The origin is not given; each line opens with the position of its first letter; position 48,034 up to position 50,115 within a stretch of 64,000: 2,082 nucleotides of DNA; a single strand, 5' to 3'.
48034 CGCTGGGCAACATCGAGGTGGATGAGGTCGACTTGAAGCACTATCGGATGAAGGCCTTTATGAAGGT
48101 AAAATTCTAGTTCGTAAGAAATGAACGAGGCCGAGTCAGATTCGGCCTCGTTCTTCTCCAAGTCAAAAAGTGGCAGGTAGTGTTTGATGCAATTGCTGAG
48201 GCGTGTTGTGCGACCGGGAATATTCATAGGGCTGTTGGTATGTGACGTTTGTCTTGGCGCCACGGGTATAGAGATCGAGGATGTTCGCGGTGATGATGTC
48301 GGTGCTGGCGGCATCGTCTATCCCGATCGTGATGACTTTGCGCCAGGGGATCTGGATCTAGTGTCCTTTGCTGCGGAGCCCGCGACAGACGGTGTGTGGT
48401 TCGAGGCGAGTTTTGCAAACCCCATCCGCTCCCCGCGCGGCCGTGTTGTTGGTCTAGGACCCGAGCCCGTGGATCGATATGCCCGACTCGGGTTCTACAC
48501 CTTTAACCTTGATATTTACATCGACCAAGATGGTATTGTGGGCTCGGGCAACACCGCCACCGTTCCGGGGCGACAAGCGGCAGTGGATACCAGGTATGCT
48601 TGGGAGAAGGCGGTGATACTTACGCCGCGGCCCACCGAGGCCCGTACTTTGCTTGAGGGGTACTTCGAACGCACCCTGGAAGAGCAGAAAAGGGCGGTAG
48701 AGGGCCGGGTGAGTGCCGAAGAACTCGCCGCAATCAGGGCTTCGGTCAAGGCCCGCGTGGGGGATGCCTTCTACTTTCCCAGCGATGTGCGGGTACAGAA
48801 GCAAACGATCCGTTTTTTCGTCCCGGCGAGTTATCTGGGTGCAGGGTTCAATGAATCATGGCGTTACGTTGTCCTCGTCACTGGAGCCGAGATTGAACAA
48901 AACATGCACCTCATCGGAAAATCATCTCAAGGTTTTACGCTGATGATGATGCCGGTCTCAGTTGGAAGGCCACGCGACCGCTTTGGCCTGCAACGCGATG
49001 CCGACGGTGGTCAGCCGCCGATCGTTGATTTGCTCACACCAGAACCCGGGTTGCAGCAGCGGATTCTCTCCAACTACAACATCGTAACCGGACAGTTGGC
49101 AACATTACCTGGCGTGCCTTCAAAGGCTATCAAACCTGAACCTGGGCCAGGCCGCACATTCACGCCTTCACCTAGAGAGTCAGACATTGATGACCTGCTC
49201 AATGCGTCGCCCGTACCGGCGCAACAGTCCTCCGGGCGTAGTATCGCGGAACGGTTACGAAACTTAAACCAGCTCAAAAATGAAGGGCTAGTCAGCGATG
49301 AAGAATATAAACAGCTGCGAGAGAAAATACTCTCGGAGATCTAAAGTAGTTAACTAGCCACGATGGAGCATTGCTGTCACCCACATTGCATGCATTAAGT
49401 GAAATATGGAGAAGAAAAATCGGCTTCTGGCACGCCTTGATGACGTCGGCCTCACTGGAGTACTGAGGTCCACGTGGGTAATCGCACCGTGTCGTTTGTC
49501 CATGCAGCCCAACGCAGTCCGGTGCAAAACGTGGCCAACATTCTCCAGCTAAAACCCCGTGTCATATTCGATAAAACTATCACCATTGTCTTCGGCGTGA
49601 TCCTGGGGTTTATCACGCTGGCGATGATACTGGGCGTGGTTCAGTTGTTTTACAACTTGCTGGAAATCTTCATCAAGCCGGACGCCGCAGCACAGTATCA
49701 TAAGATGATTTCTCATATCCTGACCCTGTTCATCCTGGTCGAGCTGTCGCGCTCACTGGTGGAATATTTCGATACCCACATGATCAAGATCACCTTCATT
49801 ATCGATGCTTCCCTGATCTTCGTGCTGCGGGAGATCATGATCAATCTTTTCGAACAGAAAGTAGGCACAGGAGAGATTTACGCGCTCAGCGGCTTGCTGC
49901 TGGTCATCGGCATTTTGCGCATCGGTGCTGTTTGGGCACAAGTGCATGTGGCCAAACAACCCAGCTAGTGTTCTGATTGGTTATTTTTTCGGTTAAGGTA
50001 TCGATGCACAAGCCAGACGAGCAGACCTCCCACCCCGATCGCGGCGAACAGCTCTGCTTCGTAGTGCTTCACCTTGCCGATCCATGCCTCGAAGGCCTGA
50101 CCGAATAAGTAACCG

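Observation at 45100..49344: Two paralogous secreted proteins share an N-terminal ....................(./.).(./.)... domain, and one carries a C-terminal SHOCT domain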

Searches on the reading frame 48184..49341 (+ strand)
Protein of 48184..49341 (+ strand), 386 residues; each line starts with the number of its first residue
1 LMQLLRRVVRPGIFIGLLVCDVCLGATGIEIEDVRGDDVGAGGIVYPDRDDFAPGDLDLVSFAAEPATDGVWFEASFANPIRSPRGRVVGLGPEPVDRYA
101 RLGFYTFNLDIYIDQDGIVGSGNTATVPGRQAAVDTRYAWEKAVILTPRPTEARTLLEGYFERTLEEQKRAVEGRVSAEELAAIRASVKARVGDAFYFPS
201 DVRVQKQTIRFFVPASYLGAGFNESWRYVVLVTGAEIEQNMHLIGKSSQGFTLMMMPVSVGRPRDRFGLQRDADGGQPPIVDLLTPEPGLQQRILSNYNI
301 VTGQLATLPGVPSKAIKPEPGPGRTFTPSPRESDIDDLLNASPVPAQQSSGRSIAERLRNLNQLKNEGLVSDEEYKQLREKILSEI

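Call 4: search_protein_families(library=pfam, proteins=[window:48184-49341:+], max_evalue=1)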
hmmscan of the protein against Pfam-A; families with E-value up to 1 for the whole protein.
window:48184-49341:+ (386 aa): 5 families
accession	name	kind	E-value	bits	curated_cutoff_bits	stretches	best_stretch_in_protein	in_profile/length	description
PF09985.14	Glucodextran_C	-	1e-33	117.2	22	1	30-308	3-226/228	C-terminal binding-module, SLH-like, of glucodextranase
PF09851.14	SHOCT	-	0.00013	22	27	1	356-383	1-28/28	Short C-terminal domain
PF21435.3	Gln_amidase_like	-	0.091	12.8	27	0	355-385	71-103/171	Shigella glutamine deamidase OspI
PF19964.5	EAD11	-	0.23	11.9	26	1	355-383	41-69/80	Effector-associated domain 11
PF05120.17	GvpG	-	0.77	10.4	30.6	1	352-385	31-64/67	Gas vesicle protein G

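Call 5: search_protein_families(library=ncbifam, proteins=[window:48184-49341:+], max_evalue=1)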
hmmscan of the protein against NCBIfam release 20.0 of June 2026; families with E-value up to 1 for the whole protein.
window:48184-49341:+ (386 aa): 0 families

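Call 15: search_solved_structures(query=window:48184-49341:+, max_evalue=1)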
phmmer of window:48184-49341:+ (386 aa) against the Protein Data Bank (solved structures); distinct sequences matched with E-value up to 1: 2.
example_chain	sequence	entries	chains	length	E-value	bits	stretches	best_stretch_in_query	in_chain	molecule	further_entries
3swn_C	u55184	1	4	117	0.31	13.3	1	315-380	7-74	U6 snRNA-associated Sm-like protein LSm7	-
2ibo_A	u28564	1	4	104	0.97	11.7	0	130-206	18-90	Hypothetical protein SP2199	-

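Call 19: find_homologous_proteins(query=window:48184-49341:+)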
Query window:48184-49341:+ (386 aa): 455 proteins with E <= 0.001 among 8000 candidates; the best 120 are listed.
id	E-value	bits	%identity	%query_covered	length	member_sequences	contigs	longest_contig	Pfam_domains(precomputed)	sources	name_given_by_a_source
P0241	2.6e-254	861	100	100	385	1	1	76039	PF09985.15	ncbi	ncbi:MAG: glucodextranase DOMON-like domain-containing protein [Pseudomonadota bacterium]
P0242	5.6e-102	360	46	96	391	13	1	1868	PF09985.15,PF09851.15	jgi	jgi:hypothetical protein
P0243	2.7e-101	358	47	100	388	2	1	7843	PF09985.15,PF09851.15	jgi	-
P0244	3.7e-101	357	45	97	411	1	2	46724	PF09985.15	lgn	-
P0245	4.3e-97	344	47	93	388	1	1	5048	PF09985.15,PF09851.15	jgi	-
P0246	1.1e-96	342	47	96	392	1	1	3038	PF09985.15,PF09851.15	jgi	jgi:hypothetical protein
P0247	1.3e-96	342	47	96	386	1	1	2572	PF09985.15,PF09851.15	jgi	jgi:hypothetical protein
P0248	2.3e-96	341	45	97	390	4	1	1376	PF09985.15,PF09851.15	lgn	-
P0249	5.3e-96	340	47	93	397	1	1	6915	PF09985.15,PF09851.15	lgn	-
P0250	8.1e-96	340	46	93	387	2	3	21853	PF09985.15,PF09851.15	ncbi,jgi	jgi:hypothetical protein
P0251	1.1e-95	339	45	97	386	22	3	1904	PF09985.15,PF09851.15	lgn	-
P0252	1.5e-95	339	44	100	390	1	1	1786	PF09985.15,PF09851.15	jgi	-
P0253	1.6e-95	338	44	96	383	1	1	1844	PF09985.15,PF09851.15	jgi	-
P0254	3.1e-95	338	47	92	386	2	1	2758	PF09985.15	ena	-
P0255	4.8e-95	337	46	93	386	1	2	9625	PF09985.15,PF09851.15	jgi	jgi:hypothetical protein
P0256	5.4e-95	337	45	97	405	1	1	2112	PF09985.15,PF09851.15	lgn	-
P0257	7.1e-95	336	45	92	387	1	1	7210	PF09985.15,PF09851.15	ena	-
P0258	1.8e-94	335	44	92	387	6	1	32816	PF09985.15,PF09851.15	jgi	-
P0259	2.4e-94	335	45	92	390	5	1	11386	PF09985.15,PF09851.15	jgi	-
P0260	3.1e-94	334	45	92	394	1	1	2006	PF09985.15,PF09851.15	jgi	jgi:hypothetical protein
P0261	3.4e-94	334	44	98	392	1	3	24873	PF09985.15,PF09851.15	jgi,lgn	jgi:carbohydrate-binding DOMON domain-containing protein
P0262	4.0e-94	334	45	93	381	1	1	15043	PF09985.15,PF09851.15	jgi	-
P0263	4.2e-94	334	42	100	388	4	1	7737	PF09985.15,PF09851.15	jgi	jgi:hypothetical protein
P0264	6.5e-94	333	47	92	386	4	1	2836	PF09985.15,PF09851.15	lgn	-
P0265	7.5e-94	333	45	93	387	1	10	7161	PF09985.15,PF09851.15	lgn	-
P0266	7.7e-94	333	45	92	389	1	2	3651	PF09985.15,PF09851.15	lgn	-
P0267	8.1e-94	333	42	100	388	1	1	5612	PF09985.15,PF09851.15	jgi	jgi:C-terminal binding-module, SLH-like, of glucodextranase/Short C-terminal domain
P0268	1.2e-93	332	46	92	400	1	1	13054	PF09985.15,PF09851.15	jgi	jgi:hypothetical protein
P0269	1.4e-93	332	47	92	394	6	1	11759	PF09985.15,PF09851.15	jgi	-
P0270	1.8e-93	332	48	92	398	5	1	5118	PF09985.15,PF09851.15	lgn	-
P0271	2.1e-93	332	42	100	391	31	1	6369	PF09985.15,PF09851.15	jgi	jgi:hypothetical protein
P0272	2.2e-93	331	44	92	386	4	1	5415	PF09985.15,PF09851.15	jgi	jgi:hypothetical protein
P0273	2.4e-93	331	44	92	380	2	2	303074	PF09985.15,PF09851.15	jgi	jgi:hypothetical protein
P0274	2.7e-93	331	43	100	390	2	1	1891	PF09985.15,PF09851.15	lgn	-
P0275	2.7e-93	331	46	92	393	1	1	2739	PF09985.15,PF09851.15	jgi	jgi:hypothetical protein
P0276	3.2e-93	331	45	93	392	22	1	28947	PF09985.15,PF09851.15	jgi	jgi:hypothetical protein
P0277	3.2e-93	331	46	92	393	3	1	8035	PF09985.15,PF09851.15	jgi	jgi:hypothetical protein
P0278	4.4e-93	331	42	99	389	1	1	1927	PF09985.15,PF09851.15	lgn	-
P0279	6.2e-93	330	42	96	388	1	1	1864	PF09985.15,PF09851.15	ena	-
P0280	6.2e-93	330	46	92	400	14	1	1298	PF09985.15,PF09851.15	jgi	-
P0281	6.3e-93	330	44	96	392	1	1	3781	PF09985.15,PF09851.15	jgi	jgi:hypothetical protein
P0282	6.6e-93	330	42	96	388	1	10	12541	PF09985.15,PF09851.15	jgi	jgi:hypothetical protein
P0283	7.0e-93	330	46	93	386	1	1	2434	PF09985.15,PF09851.15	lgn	-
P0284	7.5e-93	330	42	99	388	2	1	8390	PF09985.15,PF09851.15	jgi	jgi:hypothetical protein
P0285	8.9e-93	329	46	92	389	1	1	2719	PF09985.15,PF09851.15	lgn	-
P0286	9.9e-93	329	44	100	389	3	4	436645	PF09985.15,PF09851.15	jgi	jgi:hypothetical protein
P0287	1.2e-92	329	43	93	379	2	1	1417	PF09985.15,PF09851.15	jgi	jgi:hypothetical protein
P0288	2.3e-92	328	45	96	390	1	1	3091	PF09985.15,PF09851.15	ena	-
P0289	2.8e-92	328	45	92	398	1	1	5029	PF09985.15,PF09851.15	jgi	jgi:hypothetical protein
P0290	3.3e-92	328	44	100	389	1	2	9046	PF09985.15,PF09851.15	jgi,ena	jgi:hypothetical protein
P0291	4.2e-92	327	45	92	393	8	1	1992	PF09985.15,PF09851.15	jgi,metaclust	metaclust:\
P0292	6.1e-92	327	46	92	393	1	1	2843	PF09985.15,PF09851.15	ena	-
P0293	1.1e-91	326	44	89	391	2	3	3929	PF09985.15,PF09851.15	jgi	-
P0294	1.2e-91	326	44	95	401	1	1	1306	PF09985.15,PF09851.15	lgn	-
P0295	1.6e-91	325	44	96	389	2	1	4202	PF09985.15,PF09851.15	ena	-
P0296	1.8e-91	325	44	92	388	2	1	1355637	PF09985.15,PF09851.15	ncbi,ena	-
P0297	1.8e-91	325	43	100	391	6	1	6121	PF09985.15,PF09851.15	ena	-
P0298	1.9e-91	325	43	97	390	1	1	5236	PF09985.15,PF09851.15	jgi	jgi:C-terminal binding-module, SLH-like, of glucodextranase/Short C-terminal domain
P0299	2.1e-91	325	42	98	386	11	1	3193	PF09985.15,PF09851.15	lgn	-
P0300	2.1e-91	325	45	92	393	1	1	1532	PF09985.15,PF09851.15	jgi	-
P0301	2.4e-91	325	45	92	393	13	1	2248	PF09985.15,PF09851.15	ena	-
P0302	2.6e-91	325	46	92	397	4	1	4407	PF09985.15,PF09851.15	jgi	jgi:hypothetical protein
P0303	3.0e-91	324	43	92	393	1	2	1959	PF09985.15,PF09851.15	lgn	-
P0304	3.1e-91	324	46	92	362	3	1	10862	PF09985.15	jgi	jgi:hypothetical protein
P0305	4.2e-91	324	45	93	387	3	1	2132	PF09985.15,PF09851.15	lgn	-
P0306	4.2e-91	324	45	92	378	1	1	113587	PF09985.15,PF09851.15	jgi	jgi:hypothetical protein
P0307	4.8e-91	324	45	92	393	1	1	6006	PF09985.15,PF09851.15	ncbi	-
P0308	6.4e-91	323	43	89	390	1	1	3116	PF09985.15,PF09851.15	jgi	-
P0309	7.3e-91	323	44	93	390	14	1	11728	PF09985.15,PF09851.15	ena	-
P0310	7.5e-91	323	43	93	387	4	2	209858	PF09985.15,PF09851.15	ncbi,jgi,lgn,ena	-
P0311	7.5e-91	323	46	92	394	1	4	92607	PF09985.15,PF09851.15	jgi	jgi:hypothetical protein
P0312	7.7e-91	323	44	99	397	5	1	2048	PF09985.15,PF09851.15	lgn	-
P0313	8.4e-91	323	44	92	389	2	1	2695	PF09985.15,PF09851.15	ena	-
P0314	9.4e-91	323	45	92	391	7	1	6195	PF09985.15,PF09851.15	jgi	jgi:hypothetical protein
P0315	1.3e-90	322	43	92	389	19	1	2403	PF09985.15,PF09851.15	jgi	-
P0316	1.3e-90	322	46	92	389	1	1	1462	PF09985.15,PF09851.15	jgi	jgi:hypothetical protein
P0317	1.5e-90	322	43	96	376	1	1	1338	PF09985.15,PF09851.15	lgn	-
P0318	1.5e-90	322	45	92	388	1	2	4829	PF09985.15,PF09851.15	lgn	-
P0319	1.8e-90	322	45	92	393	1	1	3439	PF09985.15,PF09851.15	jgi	jgi:hypothetical protein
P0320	2.6e-90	321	45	92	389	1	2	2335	PF09985.15,PF09851.15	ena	-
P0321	2.8e-90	321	44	92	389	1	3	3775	PF09985.15,PF09851.15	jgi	-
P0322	3.0e-90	321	45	94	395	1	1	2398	PF09985.15,PF09851.15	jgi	-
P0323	3.3e-90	321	44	92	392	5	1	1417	PF09985.15,PF09851.15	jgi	jgi:hypothetical protein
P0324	3.5e-90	321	43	92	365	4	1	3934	PF09985.15,PF09851.15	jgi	jgi:hypothetical protein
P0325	3.5e-90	321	44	97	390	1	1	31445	PF09985.15,PF09851.15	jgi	-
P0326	4.3e-90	321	43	93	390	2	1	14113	PF09985.15,PF09851.15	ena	-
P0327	4.6e-90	321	43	92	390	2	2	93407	PF09985.15,PF09851.15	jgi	jgi:hypothetical protein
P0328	5.2e-90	320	43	96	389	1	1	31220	PF09985.15,PF09851.15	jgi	jgi:hypothetical protein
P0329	6.9e-90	320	42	96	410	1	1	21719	PF09985.15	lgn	-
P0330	7.1e-90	320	44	95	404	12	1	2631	PF09985.15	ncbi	-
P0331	8.3e-90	320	45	92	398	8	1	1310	PF09985.15,PF09851.15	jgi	jgi:hypothetical protein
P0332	8.3e-90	320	44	93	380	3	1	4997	PF09985.15,PF09851.15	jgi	jgi:hypothetical protein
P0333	8.6e-90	320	43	100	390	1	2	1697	PF09985.15,PF09851.15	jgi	-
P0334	8.7e-90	320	41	93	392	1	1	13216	PF09985.15,PF09851.15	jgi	jgi:hypothetical protein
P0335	1.0e-89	319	44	92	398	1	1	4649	PF09985.15,PF09851.15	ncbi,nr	ncbi:MAG TPA: glucodextranase DOMON-like domain-containing protein [Steroidobacteraceae bacterium]|n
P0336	1.1e-89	319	45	92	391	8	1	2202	PF09985.15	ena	-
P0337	1.1e-89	319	44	94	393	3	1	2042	PF09985.15,PF09851.15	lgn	-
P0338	1.1e-89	319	43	98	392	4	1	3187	PF09985.15,PF09851.15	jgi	-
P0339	1.3e-89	319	46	92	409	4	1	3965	PF09985.15,PF09851.15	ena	-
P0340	1.8e-89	319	44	92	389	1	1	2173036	PF09985.15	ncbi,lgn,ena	-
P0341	1.8e-89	319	42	89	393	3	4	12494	PF09985.15,PF09851.15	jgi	jgi:hypothetical protein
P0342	2.0e-89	318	44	92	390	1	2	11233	PF09985.15,PF09851.15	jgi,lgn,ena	-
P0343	2.5e-89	318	43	100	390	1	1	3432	PF09985.15,PF09851.15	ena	-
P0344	2.7e-89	318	44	93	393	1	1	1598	PF09985.15,PF09851.15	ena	-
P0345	2.8e-89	318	43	100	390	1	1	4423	PF09985.15,PF09851.15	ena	-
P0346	3.2e-89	318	44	92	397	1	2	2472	PF09985.15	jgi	jgi:hypothetical protein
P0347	3.2e-89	318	44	92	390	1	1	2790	PF09985.15,PF09851.15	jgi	jgi:hypothetical protein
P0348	4.6e-89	317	45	92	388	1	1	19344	PF09985.15,PF09851.15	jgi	jgi:C-terminal binding-module, SLH-like, of glucodextranase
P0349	5.1e-89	317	44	92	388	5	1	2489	PF09985.15,PF09851.15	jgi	jgi:hypothetical protein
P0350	5.2e-89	317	44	96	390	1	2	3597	PF09985.15,PF09851.15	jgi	jgi:C-terminal binding-module, SLH-like, of glucodextranase/Short C-terminal domain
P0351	6.6e-89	317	43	96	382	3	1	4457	PF09985.15,PF09851.15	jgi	jgi:hypothetical protein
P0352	6.7e-89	317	42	97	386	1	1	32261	PF09985.15,PF09851.15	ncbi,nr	ncbi:MAG TPA: glucodextranase DOMON-like domain-containing protein [Steroidobacteraceae bacterium]|n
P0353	8.5e-89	316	43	92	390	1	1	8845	PF09985.15,PF09851.15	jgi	-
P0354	1.0e-88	316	44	99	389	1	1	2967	PF09985.15,PF09851.15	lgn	-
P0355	1.0e-88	316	42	93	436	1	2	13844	PF09985.15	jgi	-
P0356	1.4e-88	316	42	100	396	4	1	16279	PF09985.15,PF09851.15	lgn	-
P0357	1.5e-88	316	45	92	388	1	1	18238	PF09985.15,PF09851.15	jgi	-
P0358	3.4e-88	314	46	92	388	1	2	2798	PF09985.15,PF09851.15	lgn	-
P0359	3.9e-88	314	42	100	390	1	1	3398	PF09985.15,PF09851.15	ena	-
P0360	6.2e-88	314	44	93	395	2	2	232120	PF09985.15,PF09851.15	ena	-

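Call 35: predict_structure(alignment_id=A2)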
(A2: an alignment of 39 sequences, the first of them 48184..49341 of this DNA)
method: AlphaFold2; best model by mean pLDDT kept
length: 386 residues; sequences in the alignment: 39
mean_pLDDT: 84.1   pTM: 0.78
mean pLDDT of the five models: 84.1, 78.8, 77.2, 77.1, 74.6
residues with pLDDT >= 90: 233; 70-90: 79; 50-70: 38; < 50: 36
segments of 3 or more residues with pLDDT < 50: 1-5, 242-247, 322-332, 341-351
pLDDT, mean of each block of 10 residues (from residue 1): 48 54 67 92 86 93 96 98 90 87 96 94 94 95 97 95 94 96 97 97 98 97 94 88 50 88 84 86 95 92 92 67 42 52 40 79 95 95 85
secondary structure, 60 per line:
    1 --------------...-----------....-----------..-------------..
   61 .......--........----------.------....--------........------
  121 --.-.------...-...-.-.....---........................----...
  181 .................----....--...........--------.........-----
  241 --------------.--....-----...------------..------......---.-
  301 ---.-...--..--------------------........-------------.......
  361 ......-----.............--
elements in order: E29-32 E59-67 E70-77 E107-114 E132-134 E142-146 H150-173 H178-195 E202-205 E208-214 H215-218 E227-235 E258-261 E267-269 H290-295 E306-308 H333-340 H354-366 H372-384

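Call 37: fold_search(model_id=the predicted structure, library=pdb)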
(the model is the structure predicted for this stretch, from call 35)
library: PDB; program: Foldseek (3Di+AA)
matches with E <= 10: 181; with E <= 0.001: 1
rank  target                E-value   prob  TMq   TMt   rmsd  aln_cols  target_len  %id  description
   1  1ug9                  1.3e-12  1.00  0.46  0.18   5.2       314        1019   19  Crystal Structure of Glucodextranase from Arthrobacter globiformis I42 (released 2003-12-09)
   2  7b04_C                4.2e-01  0.10  0.21  0.26  13.9       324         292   10  Structure of Nitrite oxidoreductase (Nxr) from the anammox bacterium Kuenenia stuttgartiensis. (released 2021-07-14)
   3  9b45_1                4.4e-01  0.03  0.08  0.07  17.9       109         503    6  Pseudomonas phage Pa193 baseplate complex and tail fiber (released 2024-10-16)
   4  3s3j_A                9.7e-01  0.06  0.12  0.08  11.1       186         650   11  Transglutaminase 2 in complex with a novel inhibitor (released 2012-06-06)
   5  8cmt_A                1.1e+00  0.08  0.14  0.09   7.5       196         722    8  Structure of the plasma coagulation Factor XIII A2B2 heterotetrameric complex. (released 2024-09-11)
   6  6qyc_A                1.2e+00  0.09  0.16  0.11   9.1       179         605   10  Crystal structure of MtrC from Shewanella baltica OS185 (released 2020-04-22)
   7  4l05                  1.2e+00  0.06  0.09  0.19   7.5       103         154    9  Cu/Zn superoxide dismutase from Brucella abortus (released 2013-10-23)
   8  2q1f_A                1.2e+00  0.02  0.11  0.06  13.1       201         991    8  Crystal structure of chondroitin sulfate lyase abc from bacteroides thetaiotaomicron wal2926 (released 2008-01-29)
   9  8dek_B                1.3e+00  0.03  0.09  0.08  17.6       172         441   13  The structure of the glycopeptidase catalytic domain including the linker of Amuc_1438 (released 2022-08-31)
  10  9f9t_C                1.9e+00  0.05  0.11  0.15  15.1       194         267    9  CryoEM structure of native Trypanosoma cruzi apo proteasome 20S subunit (released 2024-12-25)
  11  9eq7_J                2.0e+00  0.06  0.14  0.26  18.2       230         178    6  Halobacterium salinarum archaellum filament (released 2024-07-17)
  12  6z2d                  2.1e+00  0.15  0.17  0.18   6.4       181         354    7  Crystal structure of wild type OgpA from Akkermansia muciniphila in P 41 21 2 (released 2020-09-30)
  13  5ya6_A                2.1e+00  0.04  0.14  0.26  16.6       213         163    8  Crystal structure of archaeal flagellin FlaB1 from Methanocaldococcus jannaschii (released 2019-02-06)
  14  1evu_B                2.3e+00  0.07  0.15  0.09   9.8       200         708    8  HUMAN FACTOR XIII WITH CALCIUM BOUND IN THE ION SITE (released 2000-05-10)
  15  7kde_H                2.3e+00  0.06  0.17  0.37   8.4       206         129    8  BG505 SOSIP.664 in complex with the V3-targeting rhesus macaque antibody 1485 and human gp120-gp41 interface antibody  (released 2020-10-28)
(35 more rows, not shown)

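Call 58: search_protein_families(library=pfam, alignment_id=A2, max_evalue=0.01)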
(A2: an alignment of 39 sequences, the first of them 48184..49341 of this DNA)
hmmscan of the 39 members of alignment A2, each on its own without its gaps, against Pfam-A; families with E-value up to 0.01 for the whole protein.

A. member 1, window:48184-49341:+ (386 aa): 2 families
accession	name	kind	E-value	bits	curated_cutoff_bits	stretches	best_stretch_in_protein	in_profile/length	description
PF09985.14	Glucodextran_C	-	1e-33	117.2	22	1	30-308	3-226/228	C-terminal binding-module, SLH-like, of glucodextranase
PF09851.14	SHOCT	-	0.00013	22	27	1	356-383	1-28/28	Short C-terminal domain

B. families by the number of members that match (of 39 scanned): 4 families
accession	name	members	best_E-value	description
PF09985.14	Glucodextran_C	39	1.6e-37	C-terminal binding-module, SLH-like, of glucodextranase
PF09851.14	SHOCT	39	1.4e-08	Short C-terminal domain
PF05120.17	GvpG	18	0.0013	Gas vesicle protein G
PF20612.3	SHOCT_2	3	0.0046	SHOCT domain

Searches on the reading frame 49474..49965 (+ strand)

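Call 4: search_protein_families(library=pfam, proteins=[window:49474-49965:+], max_evalue=1)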
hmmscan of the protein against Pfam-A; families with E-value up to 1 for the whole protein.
window:49474-49965:+ (164 aa): 4 families
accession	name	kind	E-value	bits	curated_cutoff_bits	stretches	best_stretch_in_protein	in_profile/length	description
PF06146.17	PsiE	-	1.4e-17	64.4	23.9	1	38-149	1-114/122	Phosphate-starvation-inducible E family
PF02439.20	Adeno_E3_CR2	-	0.15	12.2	36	1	34-51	4-21/38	Adenovirus E3 region protein CR2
PF06522.17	B12D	-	0.25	11.2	21.5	1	43-63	9-29/54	NADH-ubiquinone reductase complex 1 MLRQ subunit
PF19699.4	CLSTN_C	-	0.35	10.2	27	1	7-57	265-316/354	Calsyntenin C-terminal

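Call 5: search_protein_families(library=ncbifam, proteins=[window:49474-49965:+], max_evalue=1)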
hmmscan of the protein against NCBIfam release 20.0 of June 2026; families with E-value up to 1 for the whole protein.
window:49474-49965:+ (164 aa): 2 families
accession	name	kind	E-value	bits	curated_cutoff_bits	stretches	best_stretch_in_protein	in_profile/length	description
NF002763.0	PRK02833.1-1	equivalog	2.4e-07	30.6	138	1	32-148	11-126/143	phosphate-starvation-inducible protein PsiE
NF002766.0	PRK02833.1-4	equivalog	0.0047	17.1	247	1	36-142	17-118/137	phosphate-starvation-inducible protein PsiE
